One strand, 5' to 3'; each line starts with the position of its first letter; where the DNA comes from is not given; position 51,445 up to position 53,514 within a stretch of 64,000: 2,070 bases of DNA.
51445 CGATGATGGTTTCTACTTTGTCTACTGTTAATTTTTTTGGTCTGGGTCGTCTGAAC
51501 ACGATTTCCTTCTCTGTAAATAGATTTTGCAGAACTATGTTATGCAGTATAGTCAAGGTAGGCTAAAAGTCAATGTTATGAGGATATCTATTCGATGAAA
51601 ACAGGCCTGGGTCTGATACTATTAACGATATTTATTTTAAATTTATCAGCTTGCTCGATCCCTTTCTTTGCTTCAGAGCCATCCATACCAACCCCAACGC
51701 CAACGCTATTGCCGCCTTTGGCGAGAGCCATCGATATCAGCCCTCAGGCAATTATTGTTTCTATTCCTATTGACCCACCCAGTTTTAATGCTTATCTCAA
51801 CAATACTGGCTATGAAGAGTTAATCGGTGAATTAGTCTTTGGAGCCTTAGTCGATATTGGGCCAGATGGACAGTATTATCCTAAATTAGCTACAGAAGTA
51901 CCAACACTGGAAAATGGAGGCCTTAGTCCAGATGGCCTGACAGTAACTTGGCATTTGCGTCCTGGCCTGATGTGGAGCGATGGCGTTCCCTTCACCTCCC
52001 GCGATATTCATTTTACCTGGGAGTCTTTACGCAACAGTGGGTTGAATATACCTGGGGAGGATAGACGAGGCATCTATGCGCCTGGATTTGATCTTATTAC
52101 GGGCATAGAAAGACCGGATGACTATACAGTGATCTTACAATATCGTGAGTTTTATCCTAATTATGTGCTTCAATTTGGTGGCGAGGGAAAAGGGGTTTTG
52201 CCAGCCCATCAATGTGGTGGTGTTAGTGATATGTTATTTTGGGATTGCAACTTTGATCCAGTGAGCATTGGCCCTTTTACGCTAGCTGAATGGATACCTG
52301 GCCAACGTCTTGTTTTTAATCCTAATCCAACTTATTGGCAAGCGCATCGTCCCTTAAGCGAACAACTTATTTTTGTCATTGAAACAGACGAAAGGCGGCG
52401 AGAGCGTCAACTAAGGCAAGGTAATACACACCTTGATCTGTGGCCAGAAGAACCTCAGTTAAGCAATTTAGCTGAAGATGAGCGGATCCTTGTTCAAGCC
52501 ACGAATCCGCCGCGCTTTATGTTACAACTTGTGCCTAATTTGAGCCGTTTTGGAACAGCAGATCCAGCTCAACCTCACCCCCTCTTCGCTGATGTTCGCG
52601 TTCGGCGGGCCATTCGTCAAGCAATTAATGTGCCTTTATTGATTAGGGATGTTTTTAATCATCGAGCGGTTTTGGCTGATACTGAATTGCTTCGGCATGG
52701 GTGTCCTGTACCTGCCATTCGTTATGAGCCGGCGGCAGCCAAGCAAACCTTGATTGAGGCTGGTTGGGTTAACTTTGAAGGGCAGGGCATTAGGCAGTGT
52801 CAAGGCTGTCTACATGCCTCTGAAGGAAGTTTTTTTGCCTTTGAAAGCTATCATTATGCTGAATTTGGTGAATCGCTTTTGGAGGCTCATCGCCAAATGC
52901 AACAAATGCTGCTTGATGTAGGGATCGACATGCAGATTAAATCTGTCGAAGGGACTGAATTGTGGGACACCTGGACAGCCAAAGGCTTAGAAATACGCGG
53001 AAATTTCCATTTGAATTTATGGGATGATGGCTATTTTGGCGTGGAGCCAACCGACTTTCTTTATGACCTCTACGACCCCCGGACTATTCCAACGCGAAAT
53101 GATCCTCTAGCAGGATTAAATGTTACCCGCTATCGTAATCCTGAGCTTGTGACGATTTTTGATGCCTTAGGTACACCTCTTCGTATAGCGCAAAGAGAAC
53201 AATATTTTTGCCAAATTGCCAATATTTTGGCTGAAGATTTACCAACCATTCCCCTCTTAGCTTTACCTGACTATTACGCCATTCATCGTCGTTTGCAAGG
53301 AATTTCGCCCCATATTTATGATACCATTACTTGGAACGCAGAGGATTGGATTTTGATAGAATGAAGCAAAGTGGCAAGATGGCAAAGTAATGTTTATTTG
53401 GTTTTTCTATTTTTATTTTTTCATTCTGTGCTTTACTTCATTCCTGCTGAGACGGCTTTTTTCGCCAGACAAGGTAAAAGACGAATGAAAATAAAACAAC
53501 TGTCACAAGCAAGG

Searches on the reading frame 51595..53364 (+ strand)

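Call 52: search_protein_families(library=ncbifam, proteins=[window:51595-53364:+], max_evalue=1e-10)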
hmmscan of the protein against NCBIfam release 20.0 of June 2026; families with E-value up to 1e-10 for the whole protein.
window:51595-53364:+ (589 aa): 3 families
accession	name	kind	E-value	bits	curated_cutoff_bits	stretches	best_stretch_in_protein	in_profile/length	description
NF045467.1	Opp4A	equivalog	3.9e-22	78.2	650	1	109-575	87-546/556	oligopeptide ABC transporter substrate-binding protein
TIGR02294.1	nickel_nikA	equivalog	2e-14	53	393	0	222-461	162-389/501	nickel ABC transporter substrate-binding protein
NF045468.1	Opp5A_nikA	equivalog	1.5e-11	43.4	600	0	218-453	154-370/488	nickel ABC transporter substrate-binding protein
